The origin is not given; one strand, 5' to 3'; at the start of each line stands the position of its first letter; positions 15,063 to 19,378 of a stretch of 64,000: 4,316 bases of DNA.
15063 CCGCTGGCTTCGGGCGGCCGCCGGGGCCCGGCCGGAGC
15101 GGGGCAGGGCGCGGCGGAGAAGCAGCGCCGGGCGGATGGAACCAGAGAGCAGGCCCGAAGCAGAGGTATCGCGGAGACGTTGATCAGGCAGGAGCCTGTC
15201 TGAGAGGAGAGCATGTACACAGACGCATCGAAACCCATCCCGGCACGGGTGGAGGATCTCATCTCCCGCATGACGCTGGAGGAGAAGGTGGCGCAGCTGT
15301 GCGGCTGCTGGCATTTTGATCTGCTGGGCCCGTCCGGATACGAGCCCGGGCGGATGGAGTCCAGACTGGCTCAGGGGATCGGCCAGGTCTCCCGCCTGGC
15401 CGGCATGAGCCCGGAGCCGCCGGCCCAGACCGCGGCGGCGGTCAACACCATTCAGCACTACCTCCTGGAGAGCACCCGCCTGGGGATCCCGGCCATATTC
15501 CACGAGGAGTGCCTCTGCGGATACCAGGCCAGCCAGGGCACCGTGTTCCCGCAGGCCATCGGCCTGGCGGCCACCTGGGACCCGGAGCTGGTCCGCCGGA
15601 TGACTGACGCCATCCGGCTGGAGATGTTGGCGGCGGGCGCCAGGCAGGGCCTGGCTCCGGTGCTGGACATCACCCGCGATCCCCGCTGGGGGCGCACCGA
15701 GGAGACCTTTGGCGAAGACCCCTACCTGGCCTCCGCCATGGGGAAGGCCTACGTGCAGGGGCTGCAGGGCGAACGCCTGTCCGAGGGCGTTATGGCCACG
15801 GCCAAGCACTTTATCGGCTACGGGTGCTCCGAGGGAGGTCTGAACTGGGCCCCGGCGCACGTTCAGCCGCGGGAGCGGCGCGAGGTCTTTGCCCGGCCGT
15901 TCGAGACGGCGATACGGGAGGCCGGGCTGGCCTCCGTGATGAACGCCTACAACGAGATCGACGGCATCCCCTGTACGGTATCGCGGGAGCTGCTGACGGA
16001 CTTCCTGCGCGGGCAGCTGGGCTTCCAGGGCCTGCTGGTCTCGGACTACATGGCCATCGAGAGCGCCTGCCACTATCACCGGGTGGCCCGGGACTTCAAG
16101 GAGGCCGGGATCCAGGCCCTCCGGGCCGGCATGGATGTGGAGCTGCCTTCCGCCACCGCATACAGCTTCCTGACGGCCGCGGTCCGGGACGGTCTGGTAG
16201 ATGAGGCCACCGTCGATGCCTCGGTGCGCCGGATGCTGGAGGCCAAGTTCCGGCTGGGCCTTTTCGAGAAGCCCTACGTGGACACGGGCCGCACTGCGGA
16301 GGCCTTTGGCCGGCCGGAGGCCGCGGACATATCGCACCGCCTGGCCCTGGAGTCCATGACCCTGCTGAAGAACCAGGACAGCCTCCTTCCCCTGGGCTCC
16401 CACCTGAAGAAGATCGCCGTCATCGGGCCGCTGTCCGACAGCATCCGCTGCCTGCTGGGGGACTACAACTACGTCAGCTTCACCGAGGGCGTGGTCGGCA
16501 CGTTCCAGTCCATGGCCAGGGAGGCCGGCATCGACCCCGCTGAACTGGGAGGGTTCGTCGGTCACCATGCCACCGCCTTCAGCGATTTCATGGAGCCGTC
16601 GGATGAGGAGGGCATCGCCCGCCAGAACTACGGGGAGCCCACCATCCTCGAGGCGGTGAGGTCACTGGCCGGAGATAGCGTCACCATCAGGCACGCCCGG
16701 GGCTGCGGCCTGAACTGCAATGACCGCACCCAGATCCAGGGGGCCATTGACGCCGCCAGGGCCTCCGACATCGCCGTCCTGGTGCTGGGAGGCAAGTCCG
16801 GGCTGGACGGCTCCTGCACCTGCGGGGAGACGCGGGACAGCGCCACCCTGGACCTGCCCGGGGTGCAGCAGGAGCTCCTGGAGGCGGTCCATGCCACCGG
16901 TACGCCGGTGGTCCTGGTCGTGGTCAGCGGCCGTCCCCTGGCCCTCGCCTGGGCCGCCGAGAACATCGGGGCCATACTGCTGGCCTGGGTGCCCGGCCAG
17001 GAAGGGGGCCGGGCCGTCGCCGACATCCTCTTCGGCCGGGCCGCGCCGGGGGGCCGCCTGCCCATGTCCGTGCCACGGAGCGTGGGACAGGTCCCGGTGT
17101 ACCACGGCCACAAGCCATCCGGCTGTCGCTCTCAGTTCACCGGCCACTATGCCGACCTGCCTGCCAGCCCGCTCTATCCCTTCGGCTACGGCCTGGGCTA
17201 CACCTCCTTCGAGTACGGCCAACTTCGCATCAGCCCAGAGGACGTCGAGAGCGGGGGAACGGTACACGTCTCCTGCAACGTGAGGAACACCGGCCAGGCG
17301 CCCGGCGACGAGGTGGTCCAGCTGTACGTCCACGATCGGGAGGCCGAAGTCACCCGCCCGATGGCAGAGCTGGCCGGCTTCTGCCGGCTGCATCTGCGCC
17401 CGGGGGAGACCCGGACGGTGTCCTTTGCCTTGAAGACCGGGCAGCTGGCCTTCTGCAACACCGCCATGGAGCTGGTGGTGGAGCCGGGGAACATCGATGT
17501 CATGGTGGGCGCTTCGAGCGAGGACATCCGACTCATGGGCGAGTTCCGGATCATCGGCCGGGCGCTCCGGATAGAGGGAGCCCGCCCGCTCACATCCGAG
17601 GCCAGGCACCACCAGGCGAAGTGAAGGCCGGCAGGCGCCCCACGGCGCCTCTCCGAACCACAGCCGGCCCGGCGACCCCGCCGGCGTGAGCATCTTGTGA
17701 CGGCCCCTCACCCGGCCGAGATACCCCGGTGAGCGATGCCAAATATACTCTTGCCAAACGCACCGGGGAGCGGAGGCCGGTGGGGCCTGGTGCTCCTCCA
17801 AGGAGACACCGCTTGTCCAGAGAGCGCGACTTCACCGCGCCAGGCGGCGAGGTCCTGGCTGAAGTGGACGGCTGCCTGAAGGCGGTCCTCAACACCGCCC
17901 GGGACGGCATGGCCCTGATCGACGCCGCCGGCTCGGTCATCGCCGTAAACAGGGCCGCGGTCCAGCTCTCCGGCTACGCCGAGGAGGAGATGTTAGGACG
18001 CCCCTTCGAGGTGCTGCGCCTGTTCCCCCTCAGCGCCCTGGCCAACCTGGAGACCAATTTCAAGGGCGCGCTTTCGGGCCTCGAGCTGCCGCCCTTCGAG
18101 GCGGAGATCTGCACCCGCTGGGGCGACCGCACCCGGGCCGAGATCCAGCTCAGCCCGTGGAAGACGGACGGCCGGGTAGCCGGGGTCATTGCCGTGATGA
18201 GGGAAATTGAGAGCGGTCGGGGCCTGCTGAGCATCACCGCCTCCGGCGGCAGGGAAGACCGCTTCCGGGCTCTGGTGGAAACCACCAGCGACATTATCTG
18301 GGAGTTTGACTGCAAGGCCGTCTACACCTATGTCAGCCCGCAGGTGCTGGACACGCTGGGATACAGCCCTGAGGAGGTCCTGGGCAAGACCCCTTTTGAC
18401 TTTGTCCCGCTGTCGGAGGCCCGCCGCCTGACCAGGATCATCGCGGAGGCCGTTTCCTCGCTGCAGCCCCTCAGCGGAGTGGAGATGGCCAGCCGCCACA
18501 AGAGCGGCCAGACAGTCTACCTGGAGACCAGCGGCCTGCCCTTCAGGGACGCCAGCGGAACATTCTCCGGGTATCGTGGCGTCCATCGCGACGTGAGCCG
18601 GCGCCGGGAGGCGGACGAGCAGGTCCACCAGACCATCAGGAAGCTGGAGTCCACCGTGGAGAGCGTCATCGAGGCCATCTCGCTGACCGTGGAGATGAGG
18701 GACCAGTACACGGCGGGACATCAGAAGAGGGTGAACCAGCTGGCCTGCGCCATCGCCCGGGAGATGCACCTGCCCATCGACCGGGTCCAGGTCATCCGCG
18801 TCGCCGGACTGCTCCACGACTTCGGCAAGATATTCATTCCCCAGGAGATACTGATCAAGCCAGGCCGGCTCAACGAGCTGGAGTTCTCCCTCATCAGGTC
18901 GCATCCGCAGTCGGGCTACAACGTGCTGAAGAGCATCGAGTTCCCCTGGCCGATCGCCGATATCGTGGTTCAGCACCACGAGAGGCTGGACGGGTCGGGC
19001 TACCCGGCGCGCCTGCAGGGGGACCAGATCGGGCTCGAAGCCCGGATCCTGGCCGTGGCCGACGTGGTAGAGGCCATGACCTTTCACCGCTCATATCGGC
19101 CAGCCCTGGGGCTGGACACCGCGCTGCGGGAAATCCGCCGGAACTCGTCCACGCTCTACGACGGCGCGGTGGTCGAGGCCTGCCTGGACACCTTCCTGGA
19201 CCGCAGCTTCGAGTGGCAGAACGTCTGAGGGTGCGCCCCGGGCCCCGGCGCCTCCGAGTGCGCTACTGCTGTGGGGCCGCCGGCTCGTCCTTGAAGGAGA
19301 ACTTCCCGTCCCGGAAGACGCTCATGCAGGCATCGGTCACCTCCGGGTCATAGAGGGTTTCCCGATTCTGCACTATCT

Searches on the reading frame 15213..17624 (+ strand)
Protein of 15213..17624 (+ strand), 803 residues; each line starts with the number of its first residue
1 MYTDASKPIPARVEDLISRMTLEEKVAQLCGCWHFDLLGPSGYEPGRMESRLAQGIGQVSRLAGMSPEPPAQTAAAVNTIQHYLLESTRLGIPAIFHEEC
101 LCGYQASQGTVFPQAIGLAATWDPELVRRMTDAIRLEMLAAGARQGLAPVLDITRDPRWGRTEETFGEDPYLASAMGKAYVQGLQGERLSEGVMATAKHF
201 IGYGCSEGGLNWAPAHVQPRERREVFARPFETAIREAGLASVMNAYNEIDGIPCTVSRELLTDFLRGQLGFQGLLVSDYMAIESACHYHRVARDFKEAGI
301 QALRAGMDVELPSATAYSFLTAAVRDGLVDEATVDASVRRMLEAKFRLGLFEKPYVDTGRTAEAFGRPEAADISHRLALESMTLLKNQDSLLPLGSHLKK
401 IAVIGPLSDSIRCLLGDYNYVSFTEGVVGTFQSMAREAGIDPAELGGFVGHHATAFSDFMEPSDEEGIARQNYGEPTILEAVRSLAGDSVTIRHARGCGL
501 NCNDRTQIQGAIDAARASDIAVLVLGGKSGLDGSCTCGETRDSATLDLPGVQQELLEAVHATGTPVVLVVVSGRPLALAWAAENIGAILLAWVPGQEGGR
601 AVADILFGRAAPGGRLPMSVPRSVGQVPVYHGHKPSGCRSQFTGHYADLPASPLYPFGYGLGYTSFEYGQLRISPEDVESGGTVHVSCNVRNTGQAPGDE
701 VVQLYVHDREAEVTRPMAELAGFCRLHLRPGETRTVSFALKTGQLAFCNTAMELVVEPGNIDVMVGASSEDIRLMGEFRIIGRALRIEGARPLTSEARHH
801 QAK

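Call 32: search_protein_families(library=pfam, proteins=[window:15213-17624:+], max_evalue=0.0001)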
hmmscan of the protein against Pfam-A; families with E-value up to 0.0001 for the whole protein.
window:15213-17624:+ (803 aa): 3 families
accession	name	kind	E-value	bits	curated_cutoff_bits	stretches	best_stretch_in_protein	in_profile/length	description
PF00933.27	Glyco_hydro_3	-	5.8e-78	262.9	27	1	21-343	1-315/316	Glycosyl hydrolase family 3 N terminal domain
PF01915.27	Glyco_hydro_3_C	-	1.4e-51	175.8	31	1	382-663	1-200/200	Glycosyl hydrolase family 3 C-terminal domain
PF14310.12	Fn3-like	-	8.6e-23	80.7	25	1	700-769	1-71/71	Fibronectin type III-like domain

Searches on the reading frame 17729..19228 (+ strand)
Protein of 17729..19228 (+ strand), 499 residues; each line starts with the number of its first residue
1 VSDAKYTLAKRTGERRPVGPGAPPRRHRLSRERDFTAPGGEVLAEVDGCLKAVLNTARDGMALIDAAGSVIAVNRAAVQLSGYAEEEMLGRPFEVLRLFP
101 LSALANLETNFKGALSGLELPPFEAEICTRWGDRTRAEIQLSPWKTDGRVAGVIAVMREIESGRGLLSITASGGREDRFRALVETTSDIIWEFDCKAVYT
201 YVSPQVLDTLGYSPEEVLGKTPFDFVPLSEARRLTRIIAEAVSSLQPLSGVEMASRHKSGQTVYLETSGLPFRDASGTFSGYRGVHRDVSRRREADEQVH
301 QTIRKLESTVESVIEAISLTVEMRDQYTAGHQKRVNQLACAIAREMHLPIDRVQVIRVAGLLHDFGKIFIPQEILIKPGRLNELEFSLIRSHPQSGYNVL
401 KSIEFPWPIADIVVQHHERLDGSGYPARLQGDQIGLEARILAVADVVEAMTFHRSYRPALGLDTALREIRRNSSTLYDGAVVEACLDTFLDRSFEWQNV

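Call 32: search_protein_families(library=pfam, proteins=[window:17729-19228:+], max_evalue=0.0001)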
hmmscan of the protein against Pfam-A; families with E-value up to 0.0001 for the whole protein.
window:17729-19228:+ (499 aa): 7 families
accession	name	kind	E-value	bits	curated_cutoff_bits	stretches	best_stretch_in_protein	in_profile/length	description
PF13487.12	HD_5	-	6e-40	137.2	27.2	1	320-481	6-170/170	HD domain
PF08448.16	PAS_4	-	5.9e-27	94.5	23.1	2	184-294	2-110/110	PAS fold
PF00989.32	PAS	-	4.2e-22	78.7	22.6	2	178-289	2-113/113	PAS fold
PF13426.13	PAS_9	-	1.6e-19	70.6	27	2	199-290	14-102/103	PAS domain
PF01966.28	HD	-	1.8e-19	70.6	22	1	329-450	2-116/116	HD domain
PF13188.13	PAS_8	-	1.9e-15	56.5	21.8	1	50-104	3-55/65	PAS domain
PF08447.18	PAS_3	-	2.8e-14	53.6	25.6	1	200-286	2-89/89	PAS fold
